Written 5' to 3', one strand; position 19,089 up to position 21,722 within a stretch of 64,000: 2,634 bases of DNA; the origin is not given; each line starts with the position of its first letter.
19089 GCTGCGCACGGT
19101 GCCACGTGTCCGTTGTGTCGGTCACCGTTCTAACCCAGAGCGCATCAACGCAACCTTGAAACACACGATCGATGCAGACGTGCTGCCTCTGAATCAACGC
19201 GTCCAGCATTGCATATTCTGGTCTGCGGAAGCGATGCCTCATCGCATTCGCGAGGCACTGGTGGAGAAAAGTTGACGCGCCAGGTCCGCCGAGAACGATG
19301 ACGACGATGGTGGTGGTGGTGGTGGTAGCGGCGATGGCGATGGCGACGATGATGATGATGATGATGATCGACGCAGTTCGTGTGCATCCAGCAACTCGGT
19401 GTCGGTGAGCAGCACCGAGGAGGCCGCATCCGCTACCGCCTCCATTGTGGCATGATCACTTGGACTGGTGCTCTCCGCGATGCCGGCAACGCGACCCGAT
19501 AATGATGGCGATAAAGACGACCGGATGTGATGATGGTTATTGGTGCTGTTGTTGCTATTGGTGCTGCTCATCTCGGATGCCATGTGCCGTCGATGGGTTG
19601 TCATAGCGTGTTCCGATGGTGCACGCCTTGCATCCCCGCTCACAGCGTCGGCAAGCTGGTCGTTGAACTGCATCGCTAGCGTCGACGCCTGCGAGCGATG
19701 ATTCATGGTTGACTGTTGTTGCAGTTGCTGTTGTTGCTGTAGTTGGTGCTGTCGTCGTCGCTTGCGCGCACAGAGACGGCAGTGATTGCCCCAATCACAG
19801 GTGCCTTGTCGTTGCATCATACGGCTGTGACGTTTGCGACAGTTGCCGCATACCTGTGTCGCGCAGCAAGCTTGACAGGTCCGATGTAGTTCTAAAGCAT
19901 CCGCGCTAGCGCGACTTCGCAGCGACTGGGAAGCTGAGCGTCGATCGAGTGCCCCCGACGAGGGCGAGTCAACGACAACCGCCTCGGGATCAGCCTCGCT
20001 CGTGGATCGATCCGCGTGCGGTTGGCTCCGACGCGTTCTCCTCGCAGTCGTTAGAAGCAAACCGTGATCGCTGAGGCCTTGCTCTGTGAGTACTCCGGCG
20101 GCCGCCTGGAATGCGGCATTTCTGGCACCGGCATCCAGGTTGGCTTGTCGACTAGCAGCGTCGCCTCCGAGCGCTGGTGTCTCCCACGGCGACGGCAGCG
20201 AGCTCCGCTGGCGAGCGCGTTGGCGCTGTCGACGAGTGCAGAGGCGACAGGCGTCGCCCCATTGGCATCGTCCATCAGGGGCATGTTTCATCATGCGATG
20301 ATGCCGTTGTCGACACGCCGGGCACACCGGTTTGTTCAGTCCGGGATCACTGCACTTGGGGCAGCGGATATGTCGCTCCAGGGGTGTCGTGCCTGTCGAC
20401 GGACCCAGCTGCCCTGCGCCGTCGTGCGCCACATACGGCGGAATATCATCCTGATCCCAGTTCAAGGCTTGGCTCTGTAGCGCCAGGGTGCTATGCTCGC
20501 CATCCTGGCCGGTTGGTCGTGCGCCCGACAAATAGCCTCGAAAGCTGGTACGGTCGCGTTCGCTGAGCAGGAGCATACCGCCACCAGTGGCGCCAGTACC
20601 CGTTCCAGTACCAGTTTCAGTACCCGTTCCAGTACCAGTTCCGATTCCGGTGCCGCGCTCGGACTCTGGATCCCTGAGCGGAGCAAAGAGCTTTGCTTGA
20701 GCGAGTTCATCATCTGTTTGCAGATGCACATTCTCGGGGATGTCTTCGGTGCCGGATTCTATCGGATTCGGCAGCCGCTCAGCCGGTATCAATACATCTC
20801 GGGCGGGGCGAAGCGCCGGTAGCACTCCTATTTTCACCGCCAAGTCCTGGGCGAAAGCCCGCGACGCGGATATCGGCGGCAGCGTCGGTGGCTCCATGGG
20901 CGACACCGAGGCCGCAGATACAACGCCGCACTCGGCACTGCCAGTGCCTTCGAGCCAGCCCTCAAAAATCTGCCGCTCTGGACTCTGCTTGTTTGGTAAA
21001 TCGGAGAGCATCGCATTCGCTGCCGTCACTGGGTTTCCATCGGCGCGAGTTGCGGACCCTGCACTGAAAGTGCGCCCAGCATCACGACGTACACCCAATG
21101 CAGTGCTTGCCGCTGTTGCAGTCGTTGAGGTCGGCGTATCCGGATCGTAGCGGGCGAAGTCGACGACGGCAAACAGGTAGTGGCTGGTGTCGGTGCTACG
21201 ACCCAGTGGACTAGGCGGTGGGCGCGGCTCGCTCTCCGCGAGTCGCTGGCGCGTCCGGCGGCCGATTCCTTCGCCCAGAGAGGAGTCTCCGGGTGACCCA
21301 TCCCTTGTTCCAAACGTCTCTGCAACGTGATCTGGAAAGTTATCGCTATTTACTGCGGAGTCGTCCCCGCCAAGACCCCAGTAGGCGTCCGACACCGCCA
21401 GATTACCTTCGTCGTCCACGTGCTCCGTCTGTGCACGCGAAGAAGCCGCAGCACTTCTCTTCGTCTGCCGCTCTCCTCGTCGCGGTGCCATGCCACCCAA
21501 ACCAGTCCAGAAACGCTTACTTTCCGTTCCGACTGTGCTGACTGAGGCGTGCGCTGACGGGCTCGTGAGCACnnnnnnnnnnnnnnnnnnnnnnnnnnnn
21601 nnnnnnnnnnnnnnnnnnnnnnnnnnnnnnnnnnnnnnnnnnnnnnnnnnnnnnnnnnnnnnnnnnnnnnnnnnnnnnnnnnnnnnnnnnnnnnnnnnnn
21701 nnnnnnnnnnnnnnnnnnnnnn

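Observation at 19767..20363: Duplicated, unclassified C4HC3-like cysteine motif in a microsatellite-riddled protein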

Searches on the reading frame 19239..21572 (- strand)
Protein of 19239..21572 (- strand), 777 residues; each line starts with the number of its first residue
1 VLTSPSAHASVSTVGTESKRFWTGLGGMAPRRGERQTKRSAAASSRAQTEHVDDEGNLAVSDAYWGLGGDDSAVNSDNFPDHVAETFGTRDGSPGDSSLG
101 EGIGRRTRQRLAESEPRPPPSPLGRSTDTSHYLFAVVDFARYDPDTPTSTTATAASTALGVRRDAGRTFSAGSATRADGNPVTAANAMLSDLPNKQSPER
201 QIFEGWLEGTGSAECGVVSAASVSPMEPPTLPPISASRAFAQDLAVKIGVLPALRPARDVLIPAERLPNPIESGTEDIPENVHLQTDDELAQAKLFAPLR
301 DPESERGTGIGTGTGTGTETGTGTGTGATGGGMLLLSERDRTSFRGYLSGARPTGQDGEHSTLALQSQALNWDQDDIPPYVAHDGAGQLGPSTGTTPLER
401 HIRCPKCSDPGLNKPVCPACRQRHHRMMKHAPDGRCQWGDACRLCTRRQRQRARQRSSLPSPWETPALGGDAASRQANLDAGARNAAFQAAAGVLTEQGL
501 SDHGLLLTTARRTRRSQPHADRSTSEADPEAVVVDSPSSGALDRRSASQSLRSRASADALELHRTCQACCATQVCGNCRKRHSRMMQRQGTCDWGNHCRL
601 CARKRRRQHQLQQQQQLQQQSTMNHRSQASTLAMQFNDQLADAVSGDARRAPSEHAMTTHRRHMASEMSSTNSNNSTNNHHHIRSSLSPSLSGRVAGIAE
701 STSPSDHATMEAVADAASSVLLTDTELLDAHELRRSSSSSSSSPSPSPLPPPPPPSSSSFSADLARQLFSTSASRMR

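Call 5: search_protein_families(library=pfam, proteins=[window:19239-21572:-], max_evalue=1)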
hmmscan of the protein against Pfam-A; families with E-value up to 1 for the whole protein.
window:19239-21572:- (777 aa): 2 families
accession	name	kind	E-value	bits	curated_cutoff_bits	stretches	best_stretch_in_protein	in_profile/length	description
PF18044.7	zf-CCCH_4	-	0.017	15.3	24.6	2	589-599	8-18/22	CCCH-type zinc finger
PF22980.2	Myb_DNA-bind_8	-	0.061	13.1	27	0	576-590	35-49/50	Myb-like DNA-binding domain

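Call 11: find_homologous_proteins(query=window:19239-21491:-, max_evalue=0.01)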
Query window:19239-21491:- (750 aa): 3 proteins with E <= 0.01 among 8000 candidates.
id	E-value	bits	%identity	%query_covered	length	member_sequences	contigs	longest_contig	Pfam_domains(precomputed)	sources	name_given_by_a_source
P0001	0.0e+0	1618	98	100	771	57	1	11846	-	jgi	-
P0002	1.2e-141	492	47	78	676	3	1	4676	-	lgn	-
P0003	2.0e-121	425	42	81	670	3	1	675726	-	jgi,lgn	jgi:hypothetical protein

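Call 13: list_cluster_members(proteins=[P0001, P0002, P0003])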
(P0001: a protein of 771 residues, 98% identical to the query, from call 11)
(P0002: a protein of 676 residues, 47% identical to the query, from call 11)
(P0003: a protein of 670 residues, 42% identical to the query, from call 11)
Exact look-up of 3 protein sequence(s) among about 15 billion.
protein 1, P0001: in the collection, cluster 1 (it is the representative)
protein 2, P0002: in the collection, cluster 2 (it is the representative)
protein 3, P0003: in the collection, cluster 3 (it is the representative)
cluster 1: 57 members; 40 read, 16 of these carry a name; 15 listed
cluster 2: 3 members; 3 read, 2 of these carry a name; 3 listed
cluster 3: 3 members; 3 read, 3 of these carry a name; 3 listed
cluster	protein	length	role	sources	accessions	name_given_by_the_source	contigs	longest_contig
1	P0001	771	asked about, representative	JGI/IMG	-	-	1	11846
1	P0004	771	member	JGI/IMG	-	hypothetical protein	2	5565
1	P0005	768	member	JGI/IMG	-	hypothetical protein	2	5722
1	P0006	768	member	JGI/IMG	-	hypothetical protein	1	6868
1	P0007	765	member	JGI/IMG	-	hypothetical protein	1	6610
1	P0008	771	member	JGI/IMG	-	hypothetical protein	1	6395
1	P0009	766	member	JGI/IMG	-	hypothetical protein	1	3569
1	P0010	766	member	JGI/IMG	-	hypothetical protein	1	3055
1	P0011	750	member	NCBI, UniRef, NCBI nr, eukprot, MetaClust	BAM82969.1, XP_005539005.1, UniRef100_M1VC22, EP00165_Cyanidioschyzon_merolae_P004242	hypothetical protein CYME_CMS403C [Cyanidioschyzon merolae strain 10D] | Uncharacterized protein n=1 Tax=Cyanidioschyzon merolae (strain NIES-3377 / 10D) ... | XP_005539005.1 hypothetical protein CYME_CMS403C [Cyanidioschyzon merolae strain 10D]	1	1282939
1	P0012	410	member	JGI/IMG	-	hypothetical protein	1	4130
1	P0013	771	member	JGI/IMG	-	hypothetical protein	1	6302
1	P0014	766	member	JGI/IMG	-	hypothetical protein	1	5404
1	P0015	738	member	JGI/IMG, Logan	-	hypothetical protein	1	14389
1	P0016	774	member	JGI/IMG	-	hypothetical protein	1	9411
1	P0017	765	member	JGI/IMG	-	hypothetical protein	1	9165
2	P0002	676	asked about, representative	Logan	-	-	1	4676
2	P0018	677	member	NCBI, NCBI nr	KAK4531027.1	hypothetical protein CCYA_CCYA06G1884 [Cyanidiococcus yangmingshanensis]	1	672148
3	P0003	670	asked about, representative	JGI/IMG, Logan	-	hypothetical protein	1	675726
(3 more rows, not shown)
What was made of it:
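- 19239..21491 (-): CDS of CMS403C (XP_005539005.1 / BAM82969.1), 750 aa, 'hypothetical protein'. It is mostly predicted-disordered and rich in S, A, R, G, T and P. Exact-sequence look-up names it C. merolae 10D CMS403C (call 13).
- The sequence is C. merolae CMS403C (call 13).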

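Call 45: find_encoding_contigs(protein=P0003, flank=8000, max_places=3)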
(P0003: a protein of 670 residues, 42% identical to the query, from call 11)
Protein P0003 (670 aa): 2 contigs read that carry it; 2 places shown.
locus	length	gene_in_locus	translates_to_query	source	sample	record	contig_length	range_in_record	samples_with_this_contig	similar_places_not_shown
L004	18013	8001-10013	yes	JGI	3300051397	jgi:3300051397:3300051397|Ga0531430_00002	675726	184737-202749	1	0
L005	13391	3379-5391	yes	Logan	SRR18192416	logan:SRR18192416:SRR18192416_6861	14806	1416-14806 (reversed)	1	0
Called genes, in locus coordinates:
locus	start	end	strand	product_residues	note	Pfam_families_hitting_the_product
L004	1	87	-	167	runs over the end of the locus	-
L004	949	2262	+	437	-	PF01975:SurE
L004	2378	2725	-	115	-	-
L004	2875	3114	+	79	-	-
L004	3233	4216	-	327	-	-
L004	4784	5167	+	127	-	PF04241:DUF423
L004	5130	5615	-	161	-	-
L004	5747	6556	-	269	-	PF01168:Ala_racemase_N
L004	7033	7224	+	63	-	-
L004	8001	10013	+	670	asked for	-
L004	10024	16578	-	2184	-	PF22958:Ltn1_1st, PF13639:zf-RING_2 (weak)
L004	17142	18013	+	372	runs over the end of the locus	PF00005:ABC_tran, PF02463:SMC_N (faint), PF13191:AAA_16 (weak), PF13304:AAA_21 (faint)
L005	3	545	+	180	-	?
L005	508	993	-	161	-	-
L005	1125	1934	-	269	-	PF01168:Ala_racemase_N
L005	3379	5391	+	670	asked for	-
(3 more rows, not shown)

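Call 46: find_encoding_contigs(protein=P0002, flank=8000, max_places=3)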
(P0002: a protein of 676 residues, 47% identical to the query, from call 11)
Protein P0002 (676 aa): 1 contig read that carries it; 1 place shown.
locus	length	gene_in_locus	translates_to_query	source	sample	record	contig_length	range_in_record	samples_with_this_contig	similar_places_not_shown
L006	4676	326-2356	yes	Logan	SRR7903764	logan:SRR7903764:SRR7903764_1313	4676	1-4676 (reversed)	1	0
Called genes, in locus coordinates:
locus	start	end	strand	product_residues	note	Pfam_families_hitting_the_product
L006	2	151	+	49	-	?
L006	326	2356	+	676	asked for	-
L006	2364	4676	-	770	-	?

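Call 70: search_protein_families(library=pfam, proteins=[P0003, P0018], max_evalue=1)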
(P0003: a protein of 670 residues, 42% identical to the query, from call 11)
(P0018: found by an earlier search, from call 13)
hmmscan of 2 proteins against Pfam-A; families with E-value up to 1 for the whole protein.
P0003 (670 aa): 2 families
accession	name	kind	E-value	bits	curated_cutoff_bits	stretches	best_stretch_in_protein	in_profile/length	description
PF18044.7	zf-CCCH_4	-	0.015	15.5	24.6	0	371-382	7-18/22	CCCH-type zinc finger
PF22980.2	Myb_DNA-bind_8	-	0.21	11.4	27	0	514-527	36-49/50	Myb-like DNA-binding domain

P0018 (677 aa): 1 family
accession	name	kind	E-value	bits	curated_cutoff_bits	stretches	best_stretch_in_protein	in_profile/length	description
PF22980.2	Myb_DNA-bind_8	-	0.13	12.1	27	0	520-534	35-49/50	Myb-like DNA-binding domain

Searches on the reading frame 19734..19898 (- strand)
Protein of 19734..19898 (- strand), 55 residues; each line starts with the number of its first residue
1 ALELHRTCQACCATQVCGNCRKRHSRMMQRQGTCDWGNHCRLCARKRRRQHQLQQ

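Call 48: predict_structure(alignment_id=A4)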
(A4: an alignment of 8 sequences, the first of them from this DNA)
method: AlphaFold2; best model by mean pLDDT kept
length: 55 residues; sequences in the alignment: 8
mean_pLDDT: 79.6   pTM: 0.59
mean pLDDT of the five models: 79.6, 79.5, 73.9, 73.4, 64.3
residues with pLDDT >= 90: 0; 70-90: 47; 50-70: 8; < 50: 0
segments of 3 or more residues with pLDDT < 50: none
pLDDT, mean of each block of 10 residues (from residue 1): 67 82 88 82 83 70
secondary structure, 60 per line:
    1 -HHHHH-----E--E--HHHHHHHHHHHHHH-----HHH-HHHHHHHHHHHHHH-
elements in order: H2-6 H18-31 H41-54
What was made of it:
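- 19770..19886 (-): Module 2 core, aa 536-574: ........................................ AF2 pLDDT 79.6, helices over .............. and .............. (call 48).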

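Call 57: fold_search(model_id=the predicted structure, library=pdb)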
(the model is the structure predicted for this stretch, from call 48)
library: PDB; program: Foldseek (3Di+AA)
matches with E <= 10: 0; with E <= 0.001: 0
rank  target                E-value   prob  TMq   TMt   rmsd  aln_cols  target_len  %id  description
